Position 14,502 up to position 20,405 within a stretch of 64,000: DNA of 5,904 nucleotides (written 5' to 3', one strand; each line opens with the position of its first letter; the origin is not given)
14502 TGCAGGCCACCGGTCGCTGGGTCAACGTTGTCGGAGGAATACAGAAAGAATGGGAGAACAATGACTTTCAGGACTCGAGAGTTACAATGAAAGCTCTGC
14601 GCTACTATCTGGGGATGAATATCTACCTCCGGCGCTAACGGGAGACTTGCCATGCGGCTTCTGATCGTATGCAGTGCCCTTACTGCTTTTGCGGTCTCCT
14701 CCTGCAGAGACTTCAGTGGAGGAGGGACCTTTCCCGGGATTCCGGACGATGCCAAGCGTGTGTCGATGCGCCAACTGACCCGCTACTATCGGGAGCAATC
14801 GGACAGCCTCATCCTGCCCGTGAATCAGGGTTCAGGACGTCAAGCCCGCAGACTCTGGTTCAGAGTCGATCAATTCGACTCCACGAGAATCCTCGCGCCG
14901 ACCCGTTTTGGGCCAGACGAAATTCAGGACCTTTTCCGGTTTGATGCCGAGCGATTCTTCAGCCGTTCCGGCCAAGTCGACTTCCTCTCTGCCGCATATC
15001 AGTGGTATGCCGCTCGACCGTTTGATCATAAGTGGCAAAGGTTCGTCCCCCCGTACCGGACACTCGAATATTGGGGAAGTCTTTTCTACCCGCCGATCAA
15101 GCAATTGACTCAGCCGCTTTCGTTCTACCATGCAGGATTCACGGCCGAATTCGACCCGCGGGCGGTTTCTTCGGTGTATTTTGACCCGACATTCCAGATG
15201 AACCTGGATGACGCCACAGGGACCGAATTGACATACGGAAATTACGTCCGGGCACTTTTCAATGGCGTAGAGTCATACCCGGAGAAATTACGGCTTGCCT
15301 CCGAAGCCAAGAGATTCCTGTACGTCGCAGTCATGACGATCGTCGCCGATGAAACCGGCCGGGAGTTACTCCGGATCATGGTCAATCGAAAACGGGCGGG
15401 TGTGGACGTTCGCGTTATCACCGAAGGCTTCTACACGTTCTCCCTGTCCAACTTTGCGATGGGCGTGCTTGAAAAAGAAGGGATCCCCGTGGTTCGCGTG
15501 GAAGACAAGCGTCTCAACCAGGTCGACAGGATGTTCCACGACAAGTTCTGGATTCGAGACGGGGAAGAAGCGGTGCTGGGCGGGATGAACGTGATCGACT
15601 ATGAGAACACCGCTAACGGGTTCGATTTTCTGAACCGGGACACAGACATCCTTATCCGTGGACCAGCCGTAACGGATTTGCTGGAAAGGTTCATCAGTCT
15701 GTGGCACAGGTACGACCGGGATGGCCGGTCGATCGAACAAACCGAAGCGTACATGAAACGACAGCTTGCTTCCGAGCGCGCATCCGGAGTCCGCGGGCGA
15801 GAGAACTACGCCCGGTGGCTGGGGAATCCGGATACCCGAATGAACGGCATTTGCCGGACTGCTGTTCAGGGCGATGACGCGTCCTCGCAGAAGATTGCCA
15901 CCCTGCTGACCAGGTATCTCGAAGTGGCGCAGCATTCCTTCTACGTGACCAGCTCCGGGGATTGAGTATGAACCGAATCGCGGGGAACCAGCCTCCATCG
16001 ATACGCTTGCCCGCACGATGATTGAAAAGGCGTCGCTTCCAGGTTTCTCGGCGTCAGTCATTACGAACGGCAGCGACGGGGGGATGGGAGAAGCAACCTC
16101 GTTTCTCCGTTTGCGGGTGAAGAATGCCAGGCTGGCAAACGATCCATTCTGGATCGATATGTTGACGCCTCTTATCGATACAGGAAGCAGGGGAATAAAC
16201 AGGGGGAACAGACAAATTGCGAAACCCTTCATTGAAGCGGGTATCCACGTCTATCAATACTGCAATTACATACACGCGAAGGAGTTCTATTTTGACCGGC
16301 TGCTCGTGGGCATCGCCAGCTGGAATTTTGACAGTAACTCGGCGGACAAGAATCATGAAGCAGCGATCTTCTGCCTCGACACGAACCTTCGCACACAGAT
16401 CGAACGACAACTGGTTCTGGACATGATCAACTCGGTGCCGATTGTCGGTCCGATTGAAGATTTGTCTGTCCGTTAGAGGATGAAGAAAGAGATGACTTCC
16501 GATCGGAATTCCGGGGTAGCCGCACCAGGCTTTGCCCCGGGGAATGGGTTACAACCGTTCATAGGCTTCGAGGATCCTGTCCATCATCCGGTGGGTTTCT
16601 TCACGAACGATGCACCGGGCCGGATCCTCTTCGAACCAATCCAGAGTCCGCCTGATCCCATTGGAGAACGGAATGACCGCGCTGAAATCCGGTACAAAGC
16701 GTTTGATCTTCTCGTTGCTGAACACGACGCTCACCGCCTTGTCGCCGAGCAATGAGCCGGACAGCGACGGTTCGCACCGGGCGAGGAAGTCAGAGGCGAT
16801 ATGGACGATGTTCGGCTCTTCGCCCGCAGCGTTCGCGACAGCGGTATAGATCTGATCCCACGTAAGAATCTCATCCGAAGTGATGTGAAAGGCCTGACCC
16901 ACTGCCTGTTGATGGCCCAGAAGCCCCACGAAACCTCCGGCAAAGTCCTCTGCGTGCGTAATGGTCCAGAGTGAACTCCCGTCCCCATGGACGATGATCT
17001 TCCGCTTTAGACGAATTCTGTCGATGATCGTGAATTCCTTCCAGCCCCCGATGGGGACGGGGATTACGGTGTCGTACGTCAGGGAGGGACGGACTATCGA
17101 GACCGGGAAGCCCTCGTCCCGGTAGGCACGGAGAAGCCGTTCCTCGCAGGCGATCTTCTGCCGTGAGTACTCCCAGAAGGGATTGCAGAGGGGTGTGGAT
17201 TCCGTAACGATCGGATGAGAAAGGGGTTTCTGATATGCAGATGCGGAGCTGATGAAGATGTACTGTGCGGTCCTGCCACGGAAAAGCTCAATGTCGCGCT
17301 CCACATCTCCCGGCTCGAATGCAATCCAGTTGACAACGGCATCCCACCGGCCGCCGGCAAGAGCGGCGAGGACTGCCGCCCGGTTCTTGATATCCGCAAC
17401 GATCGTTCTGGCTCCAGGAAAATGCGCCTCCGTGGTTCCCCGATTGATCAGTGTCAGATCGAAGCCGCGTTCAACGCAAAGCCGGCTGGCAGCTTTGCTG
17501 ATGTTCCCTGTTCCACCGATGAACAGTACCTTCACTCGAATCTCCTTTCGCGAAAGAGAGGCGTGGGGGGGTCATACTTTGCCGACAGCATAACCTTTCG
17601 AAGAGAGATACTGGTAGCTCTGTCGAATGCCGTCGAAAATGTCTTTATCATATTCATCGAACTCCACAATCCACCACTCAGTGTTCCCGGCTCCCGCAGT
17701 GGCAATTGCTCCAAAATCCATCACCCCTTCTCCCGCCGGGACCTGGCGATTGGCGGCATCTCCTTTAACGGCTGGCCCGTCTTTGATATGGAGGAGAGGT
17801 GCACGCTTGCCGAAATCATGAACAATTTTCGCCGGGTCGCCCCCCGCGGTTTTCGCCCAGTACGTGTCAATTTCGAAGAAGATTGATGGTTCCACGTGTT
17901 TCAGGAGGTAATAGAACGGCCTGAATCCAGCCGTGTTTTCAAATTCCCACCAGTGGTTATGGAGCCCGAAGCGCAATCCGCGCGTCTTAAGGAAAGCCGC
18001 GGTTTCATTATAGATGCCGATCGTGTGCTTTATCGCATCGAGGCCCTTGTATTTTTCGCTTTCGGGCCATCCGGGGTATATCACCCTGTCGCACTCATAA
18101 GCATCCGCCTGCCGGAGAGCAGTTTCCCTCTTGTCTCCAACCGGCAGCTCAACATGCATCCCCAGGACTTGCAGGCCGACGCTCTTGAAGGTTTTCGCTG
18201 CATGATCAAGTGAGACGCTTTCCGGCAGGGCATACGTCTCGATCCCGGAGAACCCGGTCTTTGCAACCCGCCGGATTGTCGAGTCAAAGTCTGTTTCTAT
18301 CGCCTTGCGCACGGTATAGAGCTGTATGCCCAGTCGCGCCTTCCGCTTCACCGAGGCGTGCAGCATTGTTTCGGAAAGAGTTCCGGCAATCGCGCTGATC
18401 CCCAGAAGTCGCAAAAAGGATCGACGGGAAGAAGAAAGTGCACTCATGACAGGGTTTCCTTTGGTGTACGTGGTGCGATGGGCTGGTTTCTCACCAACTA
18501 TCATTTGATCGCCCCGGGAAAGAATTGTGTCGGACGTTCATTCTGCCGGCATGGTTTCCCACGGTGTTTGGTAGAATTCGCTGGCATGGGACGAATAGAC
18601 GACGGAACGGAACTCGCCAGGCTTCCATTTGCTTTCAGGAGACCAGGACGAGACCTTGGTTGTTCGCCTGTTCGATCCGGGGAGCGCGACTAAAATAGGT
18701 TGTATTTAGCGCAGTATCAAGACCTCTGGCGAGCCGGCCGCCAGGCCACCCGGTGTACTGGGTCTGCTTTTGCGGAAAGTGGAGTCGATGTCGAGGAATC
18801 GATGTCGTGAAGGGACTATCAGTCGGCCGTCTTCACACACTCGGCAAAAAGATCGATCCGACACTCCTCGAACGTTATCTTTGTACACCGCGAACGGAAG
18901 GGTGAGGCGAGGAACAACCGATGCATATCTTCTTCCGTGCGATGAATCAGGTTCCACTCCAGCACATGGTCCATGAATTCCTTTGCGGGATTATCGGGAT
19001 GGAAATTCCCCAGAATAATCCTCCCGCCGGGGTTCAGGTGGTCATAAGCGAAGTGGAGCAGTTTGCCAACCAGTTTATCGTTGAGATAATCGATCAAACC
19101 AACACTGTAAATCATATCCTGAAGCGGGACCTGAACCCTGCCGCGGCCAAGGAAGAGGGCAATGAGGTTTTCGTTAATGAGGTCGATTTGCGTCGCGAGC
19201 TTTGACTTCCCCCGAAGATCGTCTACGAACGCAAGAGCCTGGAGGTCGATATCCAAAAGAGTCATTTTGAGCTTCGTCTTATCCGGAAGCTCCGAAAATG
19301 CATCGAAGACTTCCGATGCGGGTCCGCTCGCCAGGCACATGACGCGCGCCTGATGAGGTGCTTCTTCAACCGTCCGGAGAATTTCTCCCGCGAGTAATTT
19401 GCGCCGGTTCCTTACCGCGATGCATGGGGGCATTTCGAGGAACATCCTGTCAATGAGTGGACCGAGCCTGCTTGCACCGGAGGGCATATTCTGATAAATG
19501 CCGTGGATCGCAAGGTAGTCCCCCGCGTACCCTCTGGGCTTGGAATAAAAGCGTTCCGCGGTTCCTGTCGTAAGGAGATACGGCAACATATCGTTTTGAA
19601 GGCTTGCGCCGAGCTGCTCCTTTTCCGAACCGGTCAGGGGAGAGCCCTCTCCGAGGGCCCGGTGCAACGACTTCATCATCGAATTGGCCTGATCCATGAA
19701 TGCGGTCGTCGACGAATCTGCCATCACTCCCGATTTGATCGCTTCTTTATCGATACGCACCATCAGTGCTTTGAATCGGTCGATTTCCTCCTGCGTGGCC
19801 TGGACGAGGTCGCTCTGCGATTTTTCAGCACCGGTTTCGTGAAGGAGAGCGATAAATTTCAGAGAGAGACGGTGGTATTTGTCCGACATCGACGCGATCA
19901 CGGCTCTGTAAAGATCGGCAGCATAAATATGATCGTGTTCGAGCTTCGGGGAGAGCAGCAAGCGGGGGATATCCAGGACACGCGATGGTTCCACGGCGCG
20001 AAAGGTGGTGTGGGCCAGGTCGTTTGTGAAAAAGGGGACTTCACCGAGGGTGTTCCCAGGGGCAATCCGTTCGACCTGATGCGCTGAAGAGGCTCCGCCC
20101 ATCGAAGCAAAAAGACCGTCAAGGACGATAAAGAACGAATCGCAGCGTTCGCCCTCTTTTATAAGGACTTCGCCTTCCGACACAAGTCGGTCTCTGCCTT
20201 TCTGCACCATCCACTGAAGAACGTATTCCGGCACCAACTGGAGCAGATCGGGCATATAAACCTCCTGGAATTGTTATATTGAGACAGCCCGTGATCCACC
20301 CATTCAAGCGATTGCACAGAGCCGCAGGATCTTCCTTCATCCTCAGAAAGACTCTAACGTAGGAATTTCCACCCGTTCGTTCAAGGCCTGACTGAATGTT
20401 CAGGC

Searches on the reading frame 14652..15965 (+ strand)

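Call 64: search_protein_families(library=pfam, proteins=[window:14652-15965:+], max_evalue=0.00001)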
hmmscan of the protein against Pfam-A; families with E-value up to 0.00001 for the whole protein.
window:14652-15965:+ (437 aa): 1 family
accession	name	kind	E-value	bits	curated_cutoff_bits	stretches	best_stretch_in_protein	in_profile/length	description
PF13091.12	PLDc_2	-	1.3e-09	38.4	27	1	216-351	5-132/132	PLD-like domain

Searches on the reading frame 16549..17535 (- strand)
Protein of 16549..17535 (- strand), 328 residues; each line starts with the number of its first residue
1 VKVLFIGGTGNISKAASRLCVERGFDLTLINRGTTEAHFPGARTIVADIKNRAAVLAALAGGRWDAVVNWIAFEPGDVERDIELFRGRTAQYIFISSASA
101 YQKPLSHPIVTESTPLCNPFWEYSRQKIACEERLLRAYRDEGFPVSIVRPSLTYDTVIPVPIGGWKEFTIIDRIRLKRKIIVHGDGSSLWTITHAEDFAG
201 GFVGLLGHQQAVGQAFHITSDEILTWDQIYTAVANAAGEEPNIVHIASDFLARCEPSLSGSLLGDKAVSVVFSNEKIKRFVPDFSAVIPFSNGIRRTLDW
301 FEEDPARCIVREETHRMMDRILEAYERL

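Call 64: search_protein_families(library=pfam, proteins=[window:16549-17535:-], max_evalue=0.00001)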
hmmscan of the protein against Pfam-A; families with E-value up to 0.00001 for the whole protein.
window:16549-17535:- (328 aa): 1 family
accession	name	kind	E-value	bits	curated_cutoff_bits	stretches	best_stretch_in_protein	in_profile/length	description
PF01370.27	Epimerase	-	3.5e-17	63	20.9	1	4-215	2-236/240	NAD dependent epimerase/dehydratase family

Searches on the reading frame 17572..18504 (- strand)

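Call 64: search_protein_families(library=pfam, proteins=[window:17572-18504:-], max_evalue=0.00001)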
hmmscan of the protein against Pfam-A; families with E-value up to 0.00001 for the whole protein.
window:17572-18504:- (310 aa): 1 family
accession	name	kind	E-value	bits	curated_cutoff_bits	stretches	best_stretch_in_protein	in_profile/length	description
PF01261.30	AP_endonuc_2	-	9.9e-16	58.6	31.1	1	78-270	2-215/249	Xylose isomerase-like TIM barrel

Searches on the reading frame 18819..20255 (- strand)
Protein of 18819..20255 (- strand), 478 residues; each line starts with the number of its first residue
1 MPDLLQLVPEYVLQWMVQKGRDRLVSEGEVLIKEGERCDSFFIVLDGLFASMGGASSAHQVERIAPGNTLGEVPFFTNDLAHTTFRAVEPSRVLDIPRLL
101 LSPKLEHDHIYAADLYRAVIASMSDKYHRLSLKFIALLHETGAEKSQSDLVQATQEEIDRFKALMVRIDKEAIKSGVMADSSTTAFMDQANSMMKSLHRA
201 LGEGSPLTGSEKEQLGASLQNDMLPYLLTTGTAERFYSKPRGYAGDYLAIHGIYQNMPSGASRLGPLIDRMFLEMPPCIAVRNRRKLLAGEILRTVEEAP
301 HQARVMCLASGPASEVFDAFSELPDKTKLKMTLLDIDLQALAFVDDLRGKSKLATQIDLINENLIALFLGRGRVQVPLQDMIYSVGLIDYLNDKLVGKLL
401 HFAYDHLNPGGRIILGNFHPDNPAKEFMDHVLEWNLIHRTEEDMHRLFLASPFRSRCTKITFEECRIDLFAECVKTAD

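Call 64: search_protein_families(library=pfam, proteins=[window:18819-20255:-], max_evalue=0.00001)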
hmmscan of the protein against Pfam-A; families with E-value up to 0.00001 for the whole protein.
window:18819-20255:- (478 aa): 1 family
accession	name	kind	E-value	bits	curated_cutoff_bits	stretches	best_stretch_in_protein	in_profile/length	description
PF00027.35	cNMP_binding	-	2.9e-13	50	27.5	1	25-98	4-79/89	Cyclic nucleotide-binding domain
